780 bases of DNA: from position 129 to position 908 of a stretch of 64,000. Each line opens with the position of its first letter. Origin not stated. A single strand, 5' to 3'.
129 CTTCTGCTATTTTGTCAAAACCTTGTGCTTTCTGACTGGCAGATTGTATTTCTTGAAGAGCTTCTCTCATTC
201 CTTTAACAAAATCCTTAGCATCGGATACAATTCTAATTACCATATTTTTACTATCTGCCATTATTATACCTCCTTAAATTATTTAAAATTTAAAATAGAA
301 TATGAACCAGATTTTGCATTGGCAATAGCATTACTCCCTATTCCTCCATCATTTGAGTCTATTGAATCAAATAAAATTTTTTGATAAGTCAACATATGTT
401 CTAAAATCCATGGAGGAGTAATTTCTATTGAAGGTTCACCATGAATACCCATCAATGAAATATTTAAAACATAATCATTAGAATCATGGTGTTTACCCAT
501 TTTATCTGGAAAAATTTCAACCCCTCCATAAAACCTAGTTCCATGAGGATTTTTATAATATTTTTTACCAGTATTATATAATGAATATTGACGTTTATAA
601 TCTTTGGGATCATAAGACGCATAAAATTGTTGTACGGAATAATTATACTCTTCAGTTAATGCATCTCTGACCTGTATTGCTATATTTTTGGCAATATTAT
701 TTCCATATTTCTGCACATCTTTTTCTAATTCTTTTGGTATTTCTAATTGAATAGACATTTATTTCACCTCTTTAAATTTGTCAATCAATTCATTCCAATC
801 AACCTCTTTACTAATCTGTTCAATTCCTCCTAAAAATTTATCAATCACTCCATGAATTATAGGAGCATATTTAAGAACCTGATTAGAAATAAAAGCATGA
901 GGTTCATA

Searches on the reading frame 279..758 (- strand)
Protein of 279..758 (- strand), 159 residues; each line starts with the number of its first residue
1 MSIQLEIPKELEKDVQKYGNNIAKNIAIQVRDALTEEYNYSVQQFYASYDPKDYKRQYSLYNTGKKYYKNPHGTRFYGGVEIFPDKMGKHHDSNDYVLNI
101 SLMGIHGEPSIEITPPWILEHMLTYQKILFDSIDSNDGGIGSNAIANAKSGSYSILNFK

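Call 58: search_protein_families(library=pfam, alignment_id=A3, max_evalue=0.0001)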
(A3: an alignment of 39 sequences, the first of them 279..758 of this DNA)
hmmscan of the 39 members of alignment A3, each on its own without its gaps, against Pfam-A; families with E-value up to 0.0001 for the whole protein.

A. member 1, window:279-758:- (159 aa): 0 families

B. families by the number of members that match (of 39 scanned): 2 families
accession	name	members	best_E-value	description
PF00216.26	Bac_DNA_binding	1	1.2e-22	Bacterial DNA-binding protein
PF00574.28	CLP_protease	1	7.6e-21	Clp protease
